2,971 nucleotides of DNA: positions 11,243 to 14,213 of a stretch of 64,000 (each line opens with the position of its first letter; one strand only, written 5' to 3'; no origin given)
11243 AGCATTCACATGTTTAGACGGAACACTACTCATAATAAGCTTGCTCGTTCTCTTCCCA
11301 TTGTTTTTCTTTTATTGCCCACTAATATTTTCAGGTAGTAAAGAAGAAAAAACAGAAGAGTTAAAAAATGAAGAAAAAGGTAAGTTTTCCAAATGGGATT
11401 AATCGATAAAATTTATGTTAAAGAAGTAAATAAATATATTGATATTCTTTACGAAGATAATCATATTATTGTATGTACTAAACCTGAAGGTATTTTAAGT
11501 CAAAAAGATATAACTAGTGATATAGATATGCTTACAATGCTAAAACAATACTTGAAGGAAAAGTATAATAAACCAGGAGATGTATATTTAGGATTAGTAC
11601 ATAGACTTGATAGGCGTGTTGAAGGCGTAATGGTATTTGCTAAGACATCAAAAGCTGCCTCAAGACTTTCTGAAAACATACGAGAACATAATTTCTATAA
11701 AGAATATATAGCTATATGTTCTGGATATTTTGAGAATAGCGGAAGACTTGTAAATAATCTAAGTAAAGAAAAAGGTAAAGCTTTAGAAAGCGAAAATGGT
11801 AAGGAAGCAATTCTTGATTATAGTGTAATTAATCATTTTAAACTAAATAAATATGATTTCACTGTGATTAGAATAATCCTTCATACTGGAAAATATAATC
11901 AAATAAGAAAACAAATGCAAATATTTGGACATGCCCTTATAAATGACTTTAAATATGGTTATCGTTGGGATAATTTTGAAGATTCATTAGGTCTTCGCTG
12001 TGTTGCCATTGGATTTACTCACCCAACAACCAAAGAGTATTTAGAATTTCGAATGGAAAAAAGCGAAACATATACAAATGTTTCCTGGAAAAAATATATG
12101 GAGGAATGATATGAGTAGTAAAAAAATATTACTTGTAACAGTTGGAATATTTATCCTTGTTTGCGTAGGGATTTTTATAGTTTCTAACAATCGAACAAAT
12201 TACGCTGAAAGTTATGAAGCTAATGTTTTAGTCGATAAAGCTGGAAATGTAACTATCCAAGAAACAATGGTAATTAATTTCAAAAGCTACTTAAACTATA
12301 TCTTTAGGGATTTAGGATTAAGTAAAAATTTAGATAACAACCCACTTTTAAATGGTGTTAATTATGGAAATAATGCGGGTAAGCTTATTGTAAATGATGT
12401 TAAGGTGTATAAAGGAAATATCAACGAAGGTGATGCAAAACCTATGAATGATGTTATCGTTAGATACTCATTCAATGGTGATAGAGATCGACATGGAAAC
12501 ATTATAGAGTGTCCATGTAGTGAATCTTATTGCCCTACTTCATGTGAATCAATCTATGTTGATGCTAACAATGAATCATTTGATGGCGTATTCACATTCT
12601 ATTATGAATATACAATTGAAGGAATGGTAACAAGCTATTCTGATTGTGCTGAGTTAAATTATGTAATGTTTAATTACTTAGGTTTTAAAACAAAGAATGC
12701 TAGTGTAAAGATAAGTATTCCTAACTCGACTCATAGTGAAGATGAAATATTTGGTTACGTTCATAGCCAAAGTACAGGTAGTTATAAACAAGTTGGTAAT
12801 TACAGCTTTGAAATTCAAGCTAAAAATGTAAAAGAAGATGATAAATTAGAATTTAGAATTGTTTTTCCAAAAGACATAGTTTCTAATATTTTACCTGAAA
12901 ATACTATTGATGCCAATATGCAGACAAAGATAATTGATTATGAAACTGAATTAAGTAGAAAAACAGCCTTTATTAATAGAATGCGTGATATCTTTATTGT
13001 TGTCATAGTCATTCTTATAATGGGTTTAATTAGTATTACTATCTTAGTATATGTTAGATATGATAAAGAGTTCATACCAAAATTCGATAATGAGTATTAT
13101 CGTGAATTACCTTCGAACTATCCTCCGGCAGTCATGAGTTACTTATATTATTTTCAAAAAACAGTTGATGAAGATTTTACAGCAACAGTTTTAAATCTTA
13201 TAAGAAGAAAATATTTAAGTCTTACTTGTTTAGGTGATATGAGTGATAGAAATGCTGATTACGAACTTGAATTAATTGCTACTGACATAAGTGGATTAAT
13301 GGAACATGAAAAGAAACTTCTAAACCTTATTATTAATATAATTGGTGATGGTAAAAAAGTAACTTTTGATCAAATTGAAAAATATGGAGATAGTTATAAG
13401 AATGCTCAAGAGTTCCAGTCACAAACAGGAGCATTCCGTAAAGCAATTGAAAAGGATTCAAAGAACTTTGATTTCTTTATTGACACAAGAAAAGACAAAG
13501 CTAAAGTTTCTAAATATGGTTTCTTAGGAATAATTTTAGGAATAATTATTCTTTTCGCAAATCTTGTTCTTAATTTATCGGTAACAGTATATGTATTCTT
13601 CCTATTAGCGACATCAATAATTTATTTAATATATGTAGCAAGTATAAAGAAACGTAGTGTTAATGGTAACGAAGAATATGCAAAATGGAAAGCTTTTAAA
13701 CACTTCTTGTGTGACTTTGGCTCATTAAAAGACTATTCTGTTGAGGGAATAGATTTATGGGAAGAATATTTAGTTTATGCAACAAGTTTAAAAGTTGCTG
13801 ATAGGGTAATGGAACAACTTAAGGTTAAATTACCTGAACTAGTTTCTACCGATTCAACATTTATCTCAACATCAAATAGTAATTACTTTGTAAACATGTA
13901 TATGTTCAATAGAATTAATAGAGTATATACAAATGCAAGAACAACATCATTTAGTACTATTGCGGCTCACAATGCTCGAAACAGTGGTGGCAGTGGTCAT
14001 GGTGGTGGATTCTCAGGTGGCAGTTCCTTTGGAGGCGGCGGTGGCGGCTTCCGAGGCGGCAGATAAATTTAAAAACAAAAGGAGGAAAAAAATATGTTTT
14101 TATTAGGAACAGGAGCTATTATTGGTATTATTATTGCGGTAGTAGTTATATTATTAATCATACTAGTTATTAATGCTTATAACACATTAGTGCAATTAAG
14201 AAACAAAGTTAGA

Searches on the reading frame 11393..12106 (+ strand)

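Call 12: search_protein_families(library=pfam, proteins=[window:11393-12106:+], max_evalue=0.0001)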
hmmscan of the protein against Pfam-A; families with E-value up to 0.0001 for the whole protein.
window:11393-12106:+ (238 aa): 1 family
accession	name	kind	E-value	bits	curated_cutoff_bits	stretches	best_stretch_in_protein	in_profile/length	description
PF00849.27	PseudoU_synth_2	-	1.1e-28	100.8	26.8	1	24-176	1-151/152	RNA pseudouridylate synthase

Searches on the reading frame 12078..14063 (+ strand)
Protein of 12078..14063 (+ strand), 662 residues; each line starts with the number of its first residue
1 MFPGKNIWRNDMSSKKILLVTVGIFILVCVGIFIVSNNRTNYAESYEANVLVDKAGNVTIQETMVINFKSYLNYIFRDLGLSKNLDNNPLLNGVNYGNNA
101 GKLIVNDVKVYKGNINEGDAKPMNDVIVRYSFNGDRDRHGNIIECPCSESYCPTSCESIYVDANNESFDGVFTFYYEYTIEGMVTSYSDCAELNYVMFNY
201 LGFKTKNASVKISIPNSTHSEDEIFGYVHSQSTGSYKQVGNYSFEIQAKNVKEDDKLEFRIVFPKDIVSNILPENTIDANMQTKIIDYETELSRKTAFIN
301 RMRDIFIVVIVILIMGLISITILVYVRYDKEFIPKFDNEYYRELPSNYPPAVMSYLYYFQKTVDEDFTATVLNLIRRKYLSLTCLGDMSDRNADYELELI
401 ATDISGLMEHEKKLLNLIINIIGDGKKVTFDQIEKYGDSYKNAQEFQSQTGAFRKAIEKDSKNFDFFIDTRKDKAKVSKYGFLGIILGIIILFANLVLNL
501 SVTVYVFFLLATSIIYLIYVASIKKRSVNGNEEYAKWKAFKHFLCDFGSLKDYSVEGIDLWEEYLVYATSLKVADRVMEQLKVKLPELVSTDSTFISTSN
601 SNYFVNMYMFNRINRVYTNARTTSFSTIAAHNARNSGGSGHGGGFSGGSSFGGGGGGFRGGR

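Call 12: search_protein_families(library=pfam, proteins=[window:12078-14063:+], max_evalue=0.0001)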
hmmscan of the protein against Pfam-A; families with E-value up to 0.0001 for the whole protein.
window:12078-14063:+ (662 aa): 2 families
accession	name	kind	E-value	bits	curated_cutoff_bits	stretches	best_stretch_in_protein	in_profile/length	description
PF20990.2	DUF2207_C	-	6.4e-47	160.8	33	1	338-581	2-247/247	Predicted membrane protein (DUF2207) C-terminal domain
PF09972.14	DUF2207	-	6.8e-21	75.7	24.4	1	44-263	3-172/172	Predicted membrane protein (DUF2207) N-terminal domain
